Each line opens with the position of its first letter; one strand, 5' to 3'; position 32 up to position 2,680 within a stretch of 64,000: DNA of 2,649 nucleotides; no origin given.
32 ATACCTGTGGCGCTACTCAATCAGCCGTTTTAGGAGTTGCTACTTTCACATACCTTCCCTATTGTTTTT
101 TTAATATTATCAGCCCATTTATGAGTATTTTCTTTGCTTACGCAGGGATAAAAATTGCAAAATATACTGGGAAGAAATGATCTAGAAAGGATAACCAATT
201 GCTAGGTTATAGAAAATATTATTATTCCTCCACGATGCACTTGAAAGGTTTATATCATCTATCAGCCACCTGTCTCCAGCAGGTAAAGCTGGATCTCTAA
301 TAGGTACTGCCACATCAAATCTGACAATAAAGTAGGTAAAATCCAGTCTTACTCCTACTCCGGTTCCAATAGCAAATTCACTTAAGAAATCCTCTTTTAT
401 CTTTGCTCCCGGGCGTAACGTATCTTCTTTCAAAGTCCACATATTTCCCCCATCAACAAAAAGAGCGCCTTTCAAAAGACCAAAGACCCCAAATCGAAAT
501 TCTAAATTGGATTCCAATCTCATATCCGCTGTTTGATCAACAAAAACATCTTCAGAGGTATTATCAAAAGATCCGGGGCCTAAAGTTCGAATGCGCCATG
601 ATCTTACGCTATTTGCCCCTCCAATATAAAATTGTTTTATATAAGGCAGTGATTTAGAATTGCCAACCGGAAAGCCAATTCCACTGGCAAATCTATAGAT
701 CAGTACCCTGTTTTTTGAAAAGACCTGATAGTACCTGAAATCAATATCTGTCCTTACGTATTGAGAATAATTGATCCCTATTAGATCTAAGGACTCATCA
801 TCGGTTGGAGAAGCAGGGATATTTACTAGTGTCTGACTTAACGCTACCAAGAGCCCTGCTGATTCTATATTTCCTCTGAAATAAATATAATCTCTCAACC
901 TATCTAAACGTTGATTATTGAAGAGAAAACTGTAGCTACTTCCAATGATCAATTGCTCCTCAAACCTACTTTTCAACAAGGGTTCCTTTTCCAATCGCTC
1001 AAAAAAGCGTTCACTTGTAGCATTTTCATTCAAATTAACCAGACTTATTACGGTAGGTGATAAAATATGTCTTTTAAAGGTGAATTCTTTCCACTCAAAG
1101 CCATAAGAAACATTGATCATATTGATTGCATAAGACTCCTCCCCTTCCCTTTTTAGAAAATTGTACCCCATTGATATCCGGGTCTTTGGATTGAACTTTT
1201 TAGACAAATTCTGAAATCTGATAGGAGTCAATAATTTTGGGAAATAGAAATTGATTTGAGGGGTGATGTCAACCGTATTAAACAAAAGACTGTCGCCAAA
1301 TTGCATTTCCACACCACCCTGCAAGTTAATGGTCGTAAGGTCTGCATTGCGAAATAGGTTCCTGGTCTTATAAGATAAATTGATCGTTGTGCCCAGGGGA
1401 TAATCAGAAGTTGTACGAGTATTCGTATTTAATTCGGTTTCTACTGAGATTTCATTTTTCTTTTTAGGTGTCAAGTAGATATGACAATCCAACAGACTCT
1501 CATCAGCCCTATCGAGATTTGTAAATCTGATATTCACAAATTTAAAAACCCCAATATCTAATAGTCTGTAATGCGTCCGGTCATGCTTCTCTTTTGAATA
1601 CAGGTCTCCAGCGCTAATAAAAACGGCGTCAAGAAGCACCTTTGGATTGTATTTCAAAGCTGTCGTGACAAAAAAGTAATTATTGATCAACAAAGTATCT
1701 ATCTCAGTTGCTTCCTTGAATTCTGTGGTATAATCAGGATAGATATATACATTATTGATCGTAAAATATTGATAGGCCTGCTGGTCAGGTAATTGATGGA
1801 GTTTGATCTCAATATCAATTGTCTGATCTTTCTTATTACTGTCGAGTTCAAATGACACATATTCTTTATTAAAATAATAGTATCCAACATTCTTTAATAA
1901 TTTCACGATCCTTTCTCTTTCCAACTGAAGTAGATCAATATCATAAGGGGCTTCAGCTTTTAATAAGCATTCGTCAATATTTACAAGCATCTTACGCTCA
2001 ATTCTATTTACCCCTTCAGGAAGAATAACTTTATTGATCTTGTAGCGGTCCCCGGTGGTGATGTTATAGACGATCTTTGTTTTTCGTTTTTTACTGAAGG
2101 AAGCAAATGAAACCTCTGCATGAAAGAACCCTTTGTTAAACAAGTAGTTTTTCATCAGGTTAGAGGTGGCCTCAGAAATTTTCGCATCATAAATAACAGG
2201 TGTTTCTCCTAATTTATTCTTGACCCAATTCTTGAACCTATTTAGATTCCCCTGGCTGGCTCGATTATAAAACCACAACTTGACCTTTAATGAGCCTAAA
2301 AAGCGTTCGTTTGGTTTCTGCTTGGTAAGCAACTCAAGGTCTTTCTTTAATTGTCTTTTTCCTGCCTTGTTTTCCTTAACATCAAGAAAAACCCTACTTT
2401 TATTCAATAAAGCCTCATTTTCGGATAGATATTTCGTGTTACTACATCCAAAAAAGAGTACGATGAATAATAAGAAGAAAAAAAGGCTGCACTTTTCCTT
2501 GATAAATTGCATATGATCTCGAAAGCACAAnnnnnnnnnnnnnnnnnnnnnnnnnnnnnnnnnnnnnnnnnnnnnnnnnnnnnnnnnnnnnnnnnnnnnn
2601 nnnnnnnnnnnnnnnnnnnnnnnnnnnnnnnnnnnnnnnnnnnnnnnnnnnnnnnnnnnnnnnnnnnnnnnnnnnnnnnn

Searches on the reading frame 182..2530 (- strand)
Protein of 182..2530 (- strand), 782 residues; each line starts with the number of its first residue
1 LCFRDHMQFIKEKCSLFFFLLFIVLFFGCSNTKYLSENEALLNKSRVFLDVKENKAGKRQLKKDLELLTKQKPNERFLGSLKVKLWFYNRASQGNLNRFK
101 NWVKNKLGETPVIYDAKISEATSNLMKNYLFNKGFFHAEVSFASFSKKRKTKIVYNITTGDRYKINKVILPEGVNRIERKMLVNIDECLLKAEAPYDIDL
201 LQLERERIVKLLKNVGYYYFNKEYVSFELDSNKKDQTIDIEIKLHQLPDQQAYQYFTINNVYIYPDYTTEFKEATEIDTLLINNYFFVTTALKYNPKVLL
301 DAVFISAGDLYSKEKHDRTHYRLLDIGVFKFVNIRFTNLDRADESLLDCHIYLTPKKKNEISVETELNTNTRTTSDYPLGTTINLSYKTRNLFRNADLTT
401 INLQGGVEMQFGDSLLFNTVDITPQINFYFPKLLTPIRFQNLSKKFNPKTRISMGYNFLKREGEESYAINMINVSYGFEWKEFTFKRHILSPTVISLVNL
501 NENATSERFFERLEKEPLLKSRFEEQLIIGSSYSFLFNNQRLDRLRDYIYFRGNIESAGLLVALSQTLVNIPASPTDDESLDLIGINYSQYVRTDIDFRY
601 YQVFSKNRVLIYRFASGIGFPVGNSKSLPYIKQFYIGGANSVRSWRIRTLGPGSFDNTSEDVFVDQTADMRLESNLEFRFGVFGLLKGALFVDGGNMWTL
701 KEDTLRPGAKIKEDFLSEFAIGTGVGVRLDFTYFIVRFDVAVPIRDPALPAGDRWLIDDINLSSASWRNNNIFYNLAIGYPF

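Call 10: search_protein_families(library=pfam, proteins=[window:182-2530:-], max_evalue=0.01)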
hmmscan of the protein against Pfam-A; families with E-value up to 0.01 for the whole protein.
window:182-2530:- (782 aa): 2 families
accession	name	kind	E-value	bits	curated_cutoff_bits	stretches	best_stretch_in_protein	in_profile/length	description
PF01103.29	Omp85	-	6.2e-24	85.5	24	1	588-747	152-309/325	Omp85 superfamily domain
PF07244.20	POTRA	-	3.2e-10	41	21.3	1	112-160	29-79/79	Surface antigen variable number repeat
